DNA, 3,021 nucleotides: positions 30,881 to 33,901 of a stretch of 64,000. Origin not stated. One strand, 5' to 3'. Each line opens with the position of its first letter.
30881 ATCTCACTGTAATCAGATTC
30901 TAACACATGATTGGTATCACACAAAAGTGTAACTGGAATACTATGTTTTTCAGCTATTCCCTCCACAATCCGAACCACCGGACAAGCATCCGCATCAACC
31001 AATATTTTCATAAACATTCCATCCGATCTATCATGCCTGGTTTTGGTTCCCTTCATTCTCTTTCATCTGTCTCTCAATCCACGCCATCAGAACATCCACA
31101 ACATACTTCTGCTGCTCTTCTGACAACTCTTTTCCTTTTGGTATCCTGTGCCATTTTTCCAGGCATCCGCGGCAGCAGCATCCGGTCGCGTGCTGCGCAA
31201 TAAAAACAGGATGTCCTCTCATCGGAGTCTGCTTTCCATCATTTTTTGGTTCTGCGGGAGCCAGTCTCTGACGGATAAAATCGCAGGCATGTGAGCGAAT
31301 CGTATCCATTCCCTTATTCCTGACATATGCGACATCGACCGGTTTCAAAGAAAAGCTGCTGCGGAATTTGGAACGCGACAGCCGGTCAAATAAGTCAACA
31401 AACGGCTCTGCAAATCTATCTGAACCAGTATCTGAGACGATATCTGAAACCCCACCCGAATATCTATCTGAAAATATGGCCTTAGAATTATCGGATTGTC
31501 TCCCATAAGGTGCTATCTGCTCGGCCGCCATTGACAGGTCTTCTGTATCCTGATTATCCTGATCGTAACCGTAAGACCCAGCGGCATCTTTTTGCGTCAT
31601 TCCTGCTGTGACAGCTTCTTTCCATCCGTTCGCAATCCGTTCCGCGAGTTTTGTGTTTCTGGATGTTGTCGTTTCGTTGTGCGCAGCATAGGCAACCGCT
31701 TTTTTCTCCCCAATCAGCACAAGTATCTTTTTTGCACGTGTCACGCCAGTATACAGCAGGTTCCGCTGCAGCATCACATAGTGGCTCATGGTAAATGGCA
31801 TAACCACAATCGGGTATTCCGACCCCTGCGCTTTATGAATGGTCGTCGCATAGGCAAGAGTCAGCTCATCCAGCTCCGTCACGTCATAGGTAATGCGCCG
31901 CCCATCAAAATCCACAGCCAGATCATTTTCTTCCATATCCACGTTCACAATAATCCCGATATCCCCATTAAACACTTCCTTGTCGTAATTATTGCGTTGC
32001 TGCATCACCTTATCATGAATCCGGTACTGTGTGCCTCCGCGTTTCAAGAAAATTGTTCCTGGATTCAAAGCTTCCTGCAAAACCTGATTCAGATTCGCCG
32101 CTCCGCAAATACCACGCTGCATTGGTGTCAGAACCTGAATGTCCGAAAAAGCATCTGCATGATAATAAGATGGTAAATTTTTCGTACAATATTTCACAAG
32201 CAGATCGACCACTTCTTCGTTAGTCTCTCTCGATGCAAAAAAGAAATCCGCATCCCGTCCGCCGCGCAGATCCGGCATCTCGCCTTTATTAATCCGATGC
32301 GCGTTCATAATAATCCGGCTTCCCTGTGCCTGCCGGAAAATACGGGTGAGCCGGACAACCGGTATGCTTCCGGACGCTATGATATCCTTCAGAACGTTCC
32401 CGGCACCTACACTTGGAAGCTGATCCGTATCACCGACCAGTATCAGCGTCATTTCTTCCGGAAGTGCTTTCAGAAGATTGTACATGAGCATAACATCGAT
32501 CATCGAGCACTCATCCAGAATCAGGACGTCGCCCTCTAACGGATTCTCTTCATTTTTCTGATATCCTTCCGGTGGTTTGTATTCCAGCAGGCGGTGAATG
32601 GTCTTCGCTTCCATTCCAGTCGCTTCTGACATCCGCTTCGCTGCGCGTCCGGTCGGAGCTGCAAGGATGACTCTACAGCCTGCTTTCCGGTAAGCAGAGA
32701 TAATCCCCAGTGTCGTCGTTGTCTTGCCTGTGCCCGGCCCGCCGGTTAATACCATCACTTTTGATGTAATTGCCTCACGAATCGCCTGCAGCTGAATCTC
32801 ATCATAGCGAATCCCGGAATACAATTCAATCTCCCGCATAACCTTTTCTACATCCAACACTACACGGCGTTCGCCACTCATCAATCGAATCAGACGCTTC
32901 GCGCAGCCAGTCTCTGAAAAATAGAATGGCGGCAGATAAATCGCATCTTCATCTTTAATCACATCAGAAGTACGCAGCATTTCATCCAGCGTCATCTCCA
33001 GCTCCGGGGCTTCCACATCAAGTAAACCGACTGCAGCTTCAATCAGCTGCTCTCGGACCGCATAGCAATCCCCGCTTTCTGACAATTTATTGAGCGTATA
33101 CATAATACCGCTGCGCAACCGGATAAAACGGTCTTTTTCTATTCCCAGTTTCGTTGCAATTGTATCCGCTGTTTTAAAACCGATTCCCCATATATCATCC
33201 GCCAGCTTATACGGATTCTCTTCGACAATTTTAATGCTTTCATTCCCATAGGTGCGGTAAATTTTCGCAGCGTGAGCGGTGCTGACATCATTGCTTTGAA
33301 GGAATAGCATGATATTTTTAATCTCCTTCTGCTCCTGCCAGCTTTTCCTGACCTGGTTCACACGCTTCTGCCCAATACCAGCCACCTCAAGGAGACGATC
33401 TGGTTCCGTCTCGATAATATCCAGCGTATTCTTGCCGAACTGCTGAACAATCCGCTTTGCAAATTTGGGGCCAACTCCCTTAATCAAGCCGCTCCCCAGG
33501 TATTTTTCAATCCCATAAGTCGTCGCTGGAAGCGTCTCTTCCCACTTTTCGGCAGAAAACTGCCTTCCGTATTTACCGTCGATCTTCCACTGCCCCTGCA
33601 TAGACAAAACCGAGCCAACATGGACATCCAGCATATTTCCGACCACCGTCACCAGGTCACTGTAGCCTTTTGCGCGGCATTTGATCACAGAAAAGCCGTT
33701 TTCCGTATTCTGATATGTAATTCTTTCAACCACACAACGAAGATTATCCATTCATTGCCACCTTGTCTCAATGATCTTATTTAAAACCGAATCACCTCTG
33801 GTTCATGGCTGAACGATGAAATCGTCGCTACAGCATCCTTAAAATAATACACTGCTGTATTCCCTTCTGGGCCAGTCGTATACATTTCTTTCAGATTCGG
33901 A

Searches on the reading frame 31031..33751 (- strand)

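Call 57: search_protein_families(library=pfam, proteins=[window:31031-33751:-], max_evalue=0.001)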
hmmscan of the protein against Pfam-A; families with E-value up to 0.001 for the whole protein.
window:31031-33751:- (906 aa): 13 families
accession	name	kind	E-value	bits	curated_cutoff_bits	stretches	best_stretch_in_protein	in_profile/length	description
PF13811.11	DUF4186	-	1.7e-53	179.7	25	1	786-893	2-109/109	Domain of unknown function (DUF4186)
PF13245.12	AAA_19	-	5.8e-48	162.9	25.1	1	320-449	1-133/134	AAA domain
PF13604.12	AAA_30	-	8.6e-44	150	27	1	316-493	2-174/191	AAA domain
PF14490.11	HHH_RecD2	-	7.7e-40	135.2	27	2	140-230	1-92/92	ATP-dependent RecD2 DNA helicase HHH domain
PF23139.1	OB_YrrC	-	3.9e-23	81.6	27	1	1-75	1-76/76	ATP-dependent DNA helicase YrrC, OB-fold domain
PF18335.7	SH3_13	-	1.4e-21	76.5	41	1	554-615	1-65/65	ATP-dependent RecD-like DNA helicase SH3 domain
PF13538.12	UvrD_C_2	-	1.5e-19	70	27.4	1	632-680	1-52/52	UvrD-like helicase C-terminal domain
PF14520.12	HHH_5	-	6.6e-10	39.8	27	1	90-139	7-56/57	Helix-hairpin-helix domain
PF01443.25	Viral_helicase1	-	2.7e-09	37.6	21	1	334-448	2-100/228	Viral superfamily 1 RNA helicase core domain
PF13086.12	AAA_11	-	1.4e-08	35.3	27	1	316-371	2-65/257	AAA domain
PF05127.21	NAT10_TcmA_helicase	-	1.7e-05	25.2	22.7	1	334-430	1-113/176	RNA cytidine acetyltransferase NAT10/TcmA, helicase domain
PF00270.35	DEAD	-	0.00023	21.4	26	1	318-384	2-71/167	DEAD/DEAH box helicase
PF13361.12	UvrD_C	-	0.0009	19.2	25.6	0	637-680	291-346/350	UvrD-like helicase C-terminal domain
